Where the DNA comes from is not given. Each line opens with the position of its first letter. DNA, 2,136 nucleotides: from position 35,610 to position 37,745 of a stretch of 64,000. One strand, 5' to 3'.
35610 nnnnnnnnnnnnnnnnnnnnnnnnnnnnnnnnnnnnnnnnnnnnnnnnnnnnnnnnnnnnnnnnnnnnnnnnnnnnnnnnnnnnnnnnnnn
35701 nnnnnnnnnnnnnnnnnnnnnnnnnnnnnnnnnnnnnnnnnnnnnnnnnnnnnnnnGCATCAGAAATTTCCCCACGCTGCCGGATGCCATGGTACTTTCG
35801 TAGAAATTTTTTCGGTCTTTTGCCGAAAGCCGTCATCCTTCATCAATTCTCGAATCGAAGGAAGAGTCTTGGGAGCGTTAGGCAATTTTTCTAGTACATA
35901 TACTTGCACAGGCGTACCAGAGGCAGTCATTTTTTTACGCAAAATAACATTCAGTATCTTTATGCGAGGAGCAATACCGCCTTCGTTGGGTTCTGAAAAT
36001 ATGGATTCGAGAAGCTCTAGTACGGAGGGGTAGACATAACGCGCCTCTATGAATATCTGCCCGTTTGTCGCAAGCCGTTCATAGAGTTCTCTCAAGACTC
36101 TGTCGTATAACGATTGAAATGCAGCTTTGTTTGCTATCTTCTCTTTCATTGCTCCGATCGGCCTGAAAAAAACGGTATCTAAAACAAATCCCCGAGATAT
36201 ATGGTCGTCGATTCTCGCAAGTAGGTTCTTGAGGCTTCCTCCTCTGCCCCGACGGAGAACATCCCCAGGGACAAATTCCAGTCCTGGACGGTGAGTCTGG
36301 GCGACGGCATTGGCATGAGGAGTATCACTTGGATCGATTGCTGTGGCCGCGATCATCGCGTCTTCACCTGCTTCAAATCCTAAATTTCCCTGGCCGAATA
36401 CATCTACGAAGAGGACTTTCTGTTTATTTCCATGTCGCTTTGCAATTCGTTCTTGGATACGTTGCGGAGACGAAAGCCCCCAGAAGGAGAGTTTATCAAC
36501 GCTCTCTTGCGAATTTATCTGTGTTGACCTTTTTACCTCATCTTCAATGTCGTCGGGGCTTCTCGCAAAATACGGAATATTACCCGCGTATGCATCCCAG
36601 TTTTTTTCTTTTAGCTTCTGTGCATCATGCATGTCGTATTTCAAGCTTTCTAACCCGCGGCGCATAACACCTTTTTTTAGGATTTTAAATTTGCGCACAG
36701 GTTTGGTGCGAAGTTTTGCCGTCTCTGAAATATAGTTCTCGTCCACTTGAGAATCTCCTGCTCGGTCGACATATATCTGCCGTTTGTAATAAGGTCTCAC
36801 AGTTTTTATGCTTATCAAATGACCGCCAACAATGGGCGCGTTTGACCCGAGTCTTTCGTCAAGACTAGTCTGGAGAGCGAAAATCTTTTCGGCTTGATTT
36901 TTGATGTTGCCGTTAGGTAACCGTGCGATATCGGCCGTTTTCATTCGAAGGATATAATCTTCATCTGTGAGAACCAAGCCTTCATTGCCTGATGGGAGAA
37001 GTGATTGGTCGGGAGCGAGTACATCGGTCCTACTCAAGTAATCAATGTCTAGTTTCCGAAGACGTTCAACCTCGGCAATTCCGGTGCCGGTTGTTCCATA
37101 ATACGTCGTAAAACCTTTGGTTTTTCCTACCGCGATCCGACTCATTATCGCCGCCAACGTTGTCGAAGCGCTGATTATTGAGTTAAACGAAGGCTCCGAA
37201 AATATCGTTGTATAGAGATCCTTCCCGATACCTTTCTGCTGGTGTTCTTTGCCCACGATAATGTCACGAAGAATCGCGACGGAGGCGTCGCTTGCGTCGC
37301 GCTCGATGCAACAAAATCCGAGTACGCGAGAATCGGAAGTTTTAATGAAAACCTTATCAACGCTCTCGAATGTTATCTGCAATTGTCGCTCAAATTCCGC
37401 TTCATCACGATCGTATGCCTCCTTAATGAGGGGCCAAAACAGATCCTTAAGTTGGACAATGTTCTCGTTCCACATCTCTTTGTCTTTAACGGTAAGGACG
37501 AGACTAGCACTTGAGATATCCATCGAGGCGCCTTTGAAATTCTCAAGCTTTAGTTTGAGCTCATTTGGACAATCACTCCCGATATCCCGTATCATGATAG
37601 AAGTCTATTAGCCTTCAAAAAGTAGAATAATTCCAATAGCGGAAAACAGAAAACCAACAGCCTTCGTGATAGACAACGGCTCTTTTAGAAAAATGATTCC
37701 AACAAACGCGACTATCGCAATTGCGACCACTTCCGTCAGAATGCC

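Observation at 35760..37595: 611-aa GNAT-acyltransferase fused to a Rossmann-like domain inside the polyamine cluster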

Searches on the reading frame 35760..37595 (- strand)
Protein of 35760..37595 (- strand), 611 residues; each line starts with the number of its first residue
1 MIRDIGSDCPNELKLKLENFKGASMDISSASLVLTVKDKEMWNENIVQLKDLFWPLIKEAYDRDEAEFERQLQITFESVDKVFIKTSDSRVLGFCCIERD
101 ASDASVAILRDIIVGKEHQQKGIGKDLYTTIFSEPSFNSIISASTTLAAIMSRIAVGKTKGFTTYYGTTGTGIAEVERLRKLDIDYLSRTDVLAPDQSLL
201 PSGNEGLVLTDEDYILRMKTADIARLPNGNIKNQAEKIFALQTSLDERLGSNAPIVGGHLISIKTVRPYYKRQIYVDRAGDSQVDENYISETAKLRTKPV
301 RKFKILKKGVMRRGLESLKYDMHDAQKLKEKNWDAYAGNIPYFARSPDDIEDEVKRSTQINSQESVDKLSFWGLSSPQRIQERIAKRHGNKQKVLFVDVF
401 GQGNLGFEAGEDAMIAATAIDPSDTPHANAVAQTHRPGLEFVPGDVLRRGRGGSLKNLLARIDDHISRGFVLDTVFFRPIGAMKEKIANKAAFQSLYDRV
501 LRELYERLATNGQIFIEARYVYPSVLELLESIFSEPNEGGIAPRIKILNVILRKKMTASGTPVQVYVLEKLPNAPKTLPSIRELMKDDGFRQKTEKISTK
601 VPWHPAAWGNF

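Call 3: search_protein_families(library=pfam, proteins=[window:35760-37595:-], max_evalue=1)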
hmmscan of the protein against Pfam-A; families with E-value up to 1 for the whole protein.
window:35760-37595:- (611 aa): 4 families
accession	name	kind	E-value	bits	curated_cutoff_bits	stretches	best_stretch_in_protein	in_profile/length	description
PF00583.31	Acetyltransf_1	-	2.8e-05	24.8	20.7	1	52-131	7-84/116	Acetyltransferase (GNAT) family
PF13508.13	Acetyltransf_7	-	0.00013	22.7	27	1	82-131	5-53/84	Acetyltransferase (GNAT) domain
PF13673.13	Acetyltransf_10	-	0.022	15.2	23.6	1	76-132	26-77/128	Acetyltransferase (GNAT) domain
PF10877.13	DUF2671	-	0.17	12.3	23.2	1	219-250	44-75/89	Protein of unknown function (DUF2671)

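Call 4: search_protein_families(library=ncbifam, proteins=[window:35760-37595:-], max_evalue=1)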
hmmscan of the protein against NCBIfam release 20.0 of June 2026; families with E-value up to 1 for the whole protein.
window:35760-37595:- (611 aa): 3 families
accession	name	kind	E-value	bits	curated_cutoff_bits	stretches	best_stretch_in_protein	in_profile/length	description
NF040501.1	resist_ArsN2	equivalog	0.00078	19.1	125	1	81-134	25-76/133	arsenic resistance N-acetyltransferase ArsN2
NF005840.0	PRK07757.1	equivalog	0.0037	17.2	154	1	64-134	26-94/153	N-acetyltransferase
TIGR01575.1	rimI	equivalog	0.014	15.6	86.4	1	59-132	11-81/132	ribosomal protein S18-alanine N-acetyltransferase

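Call 7: search_solved_structures(query=window:35760-37595:-, max_evalue=10, show_alignments=2)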
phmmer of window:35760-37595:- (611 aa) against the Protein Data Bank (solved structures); distinct sequences matched with E-value up to 10: 4.
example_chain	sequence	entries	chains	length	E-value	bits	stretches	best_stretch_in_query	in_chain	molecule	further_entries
8wth_A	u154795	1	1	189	0.18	13.6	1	435-514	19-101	HD Cas3-type domain-containing protein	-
4ojv_A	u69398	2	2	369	0.95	11.2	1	269-376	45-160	3',5'-cyclic-nucleotide phosphodiesterase 1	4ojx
4ow4_A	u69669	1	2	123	0.97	11.1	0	63-89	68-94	Beta-terfoil designed by folding nucleus symmetric expansion (""Phifoil"")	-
9vfj_D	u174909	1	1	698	1.4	10.6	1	551-602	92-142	Photosystem I reaction center subunit II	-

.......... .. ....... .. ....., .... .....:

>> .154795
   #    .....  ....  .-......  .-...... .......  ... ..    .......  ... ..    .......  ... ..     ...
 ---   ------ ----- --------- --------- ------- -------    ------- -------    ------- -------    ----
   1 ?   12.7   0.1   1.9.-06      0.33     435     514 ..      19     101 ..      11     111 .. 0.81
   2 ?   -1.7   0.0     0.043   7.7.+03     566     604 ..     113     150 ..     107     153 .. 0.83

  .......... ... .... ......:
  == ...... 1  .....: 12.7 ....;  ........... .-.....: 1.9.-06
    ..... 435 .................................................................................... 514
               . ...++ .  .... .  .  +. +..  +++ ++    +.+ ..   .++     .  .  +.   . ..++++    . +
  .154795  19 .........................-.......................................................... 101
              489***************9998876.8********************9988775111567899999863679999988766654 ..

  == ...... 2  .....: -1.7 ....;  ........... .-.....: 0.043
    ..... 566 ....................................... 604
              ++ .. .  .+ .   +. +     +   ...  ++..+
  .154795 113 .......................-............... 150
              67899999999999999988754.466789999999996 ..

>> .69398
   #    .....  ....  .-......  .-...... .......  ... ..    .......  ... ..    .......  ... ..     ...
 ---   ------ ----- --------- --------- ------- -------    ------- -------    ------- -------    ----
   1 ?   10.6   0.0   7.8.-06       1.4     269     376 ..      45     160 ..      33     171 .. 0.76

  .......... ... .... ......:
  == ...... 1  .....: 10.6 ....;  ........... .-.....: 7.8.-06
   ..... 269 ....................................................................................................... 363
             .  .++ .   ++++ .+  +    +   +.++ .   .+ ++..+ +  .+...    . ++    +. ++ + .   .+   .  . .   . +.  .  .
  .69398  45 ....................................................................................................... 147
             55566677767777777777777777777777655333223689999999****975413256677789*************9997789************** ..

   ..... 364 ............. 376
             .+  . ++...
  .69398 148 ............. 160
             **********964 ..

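Call 8: find_homologous_proteins(query=window:35760-37595:-, max_evalue=0.001)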
Query window:35760-37595:- (611 aa): 1 proteins with E <= 0.001 among 8000 candidates.
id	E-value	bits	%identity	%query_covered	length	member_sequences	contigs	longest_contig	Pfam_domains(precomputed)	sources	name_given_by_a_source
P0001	0.0e+0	1370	100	100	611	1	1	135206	-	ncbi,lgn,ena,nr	ncbi:MAG: hypothetical protein G01um10148_806 [Parcubacteria group bacterium Gr01-1014_8]|nr:MAG: hy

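Call 21: predict_structure(protein=window:35760-37595:-)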
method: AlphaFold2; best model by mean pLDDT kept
length: 611 residues; sequences in the alignment: 1
mean_pLDDT: 32.0   pTM: 0.23
mean pLDDT of the five models: 32.0, 28.4, 28.1, 27.4, 26.6
residues with pLDDT >= 90: 0; 70-90: 0; 50-70: 4; < 50: 607
segments of 3 or more residues with pLDDT < 50: 1-500, 507-611
pLDDT, mean of each block of 10 residues (from residue 1): 32 28 27 30 39 42 44 37 41 38 33 38 40 34 28 28 32 29 22 24 26 26 31 33 30 24 22 22 24 23 26 23 28 27 28 31 29 32 37 38 28 31 31 27 28 40 39 36 36 43 49 38 40 40 37 31 30 32 37 33 24 26
secondary structure, 60 per line:
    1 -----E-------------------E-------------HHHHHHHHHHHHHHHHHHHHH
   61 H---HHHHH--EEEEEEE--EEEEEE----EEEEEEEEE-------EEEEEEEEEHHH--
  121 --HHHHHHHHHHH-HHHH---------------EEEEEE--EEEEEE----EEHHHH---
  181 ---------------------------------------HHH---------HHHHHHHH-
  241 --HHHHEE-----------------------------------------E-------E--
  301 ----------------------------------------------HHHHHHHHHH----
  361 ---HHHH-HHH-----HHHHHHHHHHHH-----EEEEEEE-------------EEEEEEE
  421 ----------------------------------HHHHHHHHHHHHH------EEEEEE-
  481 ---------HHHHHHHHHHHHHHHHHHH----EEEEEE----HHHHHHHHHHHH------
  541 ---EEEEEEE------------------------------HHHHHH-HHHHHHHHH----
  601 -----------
elements in order: H40-61 H65-69 E72-78 E81-86 E91-99 E107-115 H123-133 H135-138 E154-159 E162-167 H174-177 H232-239 H243-246 H347-356 H364-367 H377-388 E394-400 E414-420 H455-467 E474-479 H490-508 E513-518 H523-534 E544-550 H581-586 H588-596

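Call 22: search_protein_representatives(protein=window:35760-37595:-)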
Query: 611 residues. Proteins with E-value up to 0.001 (for the whole library): 52; up to 1e-10: 22; up to 1e-30: 8. The best 52 are listed.
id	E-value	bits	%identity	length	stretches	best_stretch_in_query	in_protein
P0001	0.0e+00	1370.3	100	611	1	1-611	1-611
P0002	9.8e-75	268.7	53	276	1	15-265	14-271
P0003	2.8e-56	207.8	49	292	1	11-265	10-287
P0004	2.2e-49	185.0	40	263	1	13-265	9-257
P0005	2.4e-43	165.1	40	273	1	16-264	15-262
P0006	9.8e-42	159.8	44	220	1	12-198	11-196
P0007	5.1e-39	150.8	48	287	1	329-584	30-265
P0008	1.8e-35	139.1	40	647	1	367-587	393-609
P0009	2.8e-30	121.9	39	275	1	366-583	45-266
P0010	4.4e-27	111.4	36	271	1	364-591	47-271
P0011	4.4e-27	111.4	34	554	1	10-263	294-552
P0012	3.9e-25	104.9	33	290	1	10-267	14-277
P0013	1.9e-22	96.1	32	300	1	16-244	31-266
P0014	1.4e-20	89.9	32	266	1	25-247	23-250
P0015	4.9e-16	74.9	29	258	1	20-244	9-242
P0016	6.1e-16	74.6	28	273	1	20-242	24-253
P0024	4.6e-10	55.2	36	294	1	334-529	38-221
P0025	1.4e-09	53.6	29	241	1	368-582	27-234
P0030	1.3e-08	50.4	37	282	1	378-536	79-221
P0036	3.2e-06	42.5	29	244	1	371-519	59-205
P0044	1.2e-04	37.3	28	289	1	307-537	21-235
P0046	3.6e-04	35.7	26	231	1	369-531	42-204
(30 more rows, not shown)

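Call 48: find_encoding_contigs(protein=P0008, flank=10000)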
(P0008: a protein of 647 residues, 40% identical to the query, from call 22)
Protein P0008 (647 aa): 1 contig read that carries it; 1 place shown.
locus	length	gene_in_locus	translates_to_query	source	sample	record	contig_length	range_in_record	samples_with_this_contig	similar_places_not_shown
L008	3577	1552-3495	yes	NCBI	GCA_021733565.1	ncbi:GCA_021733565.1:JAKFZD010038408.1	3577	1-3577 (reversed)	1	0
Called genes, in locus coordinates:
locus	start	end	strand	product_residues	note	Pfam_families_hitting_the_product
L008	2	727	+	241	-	?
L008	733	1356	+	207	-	-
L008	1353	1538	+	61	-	-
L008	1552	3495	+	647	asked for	-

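Call 49: find_encoding_contigs(protein=P0009, flank=10000)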
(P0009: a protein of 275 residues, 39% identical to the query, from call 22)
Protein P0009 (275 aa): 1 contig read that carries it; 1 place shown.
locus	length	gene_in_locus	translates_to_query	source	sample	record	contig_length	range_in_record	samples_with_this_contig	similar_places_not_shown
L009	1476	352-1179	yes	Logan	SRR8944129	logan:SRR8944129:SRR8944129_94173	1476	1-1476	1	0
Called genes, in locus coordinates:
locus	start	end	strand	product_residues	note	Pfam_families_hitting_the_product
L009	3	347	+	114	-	?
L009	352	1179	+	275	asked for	-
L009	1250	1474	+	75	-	?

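Call 50: find_encoding_contigs(protein=P0046, flank=10000)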
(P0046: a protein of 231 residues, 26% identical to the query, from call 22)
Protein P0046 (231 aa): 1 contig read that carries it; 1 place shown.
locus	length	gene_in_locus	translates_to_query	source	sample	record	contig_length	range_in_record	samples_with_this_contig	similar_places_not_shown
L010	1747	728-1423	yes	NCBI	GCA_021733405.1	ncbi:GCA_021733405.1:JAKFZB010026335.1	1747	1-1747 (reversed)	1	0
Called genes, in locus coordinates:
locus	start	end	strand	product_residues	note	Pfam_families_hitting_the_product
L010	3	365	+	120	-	?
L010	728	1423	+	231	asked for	-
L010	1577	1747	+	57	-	?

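Call 51: find_encoding_contigs(protein=P0007, flank=10000)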
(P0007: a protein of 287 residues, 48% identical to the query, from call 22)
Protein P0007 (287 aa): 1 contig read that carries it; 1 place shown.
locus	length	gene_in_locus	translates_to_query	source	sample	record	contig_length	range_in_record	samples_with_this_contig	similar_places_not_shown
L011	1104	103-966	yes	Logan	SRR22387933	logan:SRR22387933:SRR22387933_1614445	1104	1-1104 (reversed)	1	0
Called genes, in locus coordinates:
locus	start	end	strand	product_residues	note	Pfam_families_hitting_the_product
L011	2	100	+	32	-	?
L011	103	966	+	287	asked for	-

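Call 53: search_protein_families(library=pfam, proteins=[L008:2-727:+, L008:733-1356:+, L008:1353-1538:+, L009:3-344:+], max_evalue=0.01)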
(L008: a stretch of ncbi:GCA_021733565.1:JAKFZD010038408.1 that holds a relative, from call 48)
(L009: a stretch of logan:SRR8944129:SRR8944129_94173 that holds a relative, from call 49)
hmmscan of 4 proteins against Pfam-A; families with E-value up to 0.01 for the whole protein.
L008:2-727:+ (241 aa): 3 families
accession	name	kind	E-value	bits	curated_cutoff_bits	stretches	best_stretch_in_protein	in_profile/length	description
PF00892.27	EamA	-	0.00019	22.2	28.2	1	104-239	4-134/135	EamA-like transporter family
PF20394.4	DUF6688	-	0.0075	16.4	26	1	101-164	82-143/248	DUF6688 N-terminal domain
PF10639.15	TMEM234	-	0.0085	16.6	30.1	0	182-238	56-112/113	Putative transmembrane family 234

L008:733-1356:+ (207 aa): 0 families

L008:1353-1538:+ (61 aa): 0 families

L009:3-344:+ (114 aa): 1 family
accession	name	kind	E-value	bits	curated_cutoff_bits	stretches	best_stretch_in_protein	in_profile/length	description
PF00437.27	T2SSE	-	7e-11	41.8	24.9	1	35-110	295-370/370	Type II/IV secretion system protein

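Call 59: find_encoding_contigs(protein=P0011, flank=10000)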
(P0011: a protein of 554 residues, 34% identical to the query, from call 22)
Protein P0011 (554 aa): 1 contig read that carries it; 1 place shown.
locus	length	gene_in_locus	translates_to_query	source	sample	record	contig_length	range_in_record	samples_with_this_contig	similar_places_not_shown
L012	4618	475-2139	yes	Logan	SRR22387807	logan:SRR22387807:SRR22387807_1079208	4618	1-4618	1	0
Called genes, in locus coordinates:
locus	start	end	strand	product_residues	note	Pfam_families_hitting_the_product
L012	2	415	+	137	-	?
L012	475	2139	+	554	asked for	-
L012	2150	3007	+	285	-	-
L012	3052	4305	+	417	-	PF03435:Sacchrp_dh_NADP, PF16653:Sacchrp_dh_C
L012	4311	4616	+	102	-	?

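Call 60: find_encoding_contigs(protein=P0010, flank=10000)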
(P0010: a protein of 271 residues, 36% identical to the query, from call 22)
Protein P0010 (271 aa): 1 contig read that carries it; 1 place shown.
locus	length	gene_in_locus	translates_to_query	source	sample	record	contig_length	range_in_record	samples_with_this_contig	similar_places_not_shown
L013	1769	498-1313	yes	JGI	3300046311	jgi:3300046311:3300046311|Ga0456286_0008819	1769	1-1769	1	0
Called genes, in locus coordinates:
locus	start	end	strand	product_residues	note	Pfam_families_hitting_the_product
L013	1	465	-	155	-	?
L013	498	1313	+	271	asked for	-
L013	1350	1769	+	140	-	?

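Call 61: find_encoding_contigs(protein=P0024, flank=10000)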
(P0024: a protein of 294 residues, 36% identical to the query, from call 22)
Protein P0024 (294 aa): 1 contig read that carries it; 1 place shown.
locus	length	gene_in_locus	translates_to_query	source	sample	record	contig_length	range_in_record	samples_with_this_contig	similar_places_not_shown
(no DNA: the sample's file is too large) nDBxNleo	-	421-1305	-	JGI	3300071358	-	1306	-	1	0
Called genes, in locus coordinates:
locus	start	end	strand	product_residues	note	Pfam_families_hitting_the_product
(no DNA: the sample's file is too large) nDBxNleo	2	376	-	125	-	?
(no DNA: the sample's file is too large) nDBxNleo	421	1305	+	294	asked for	?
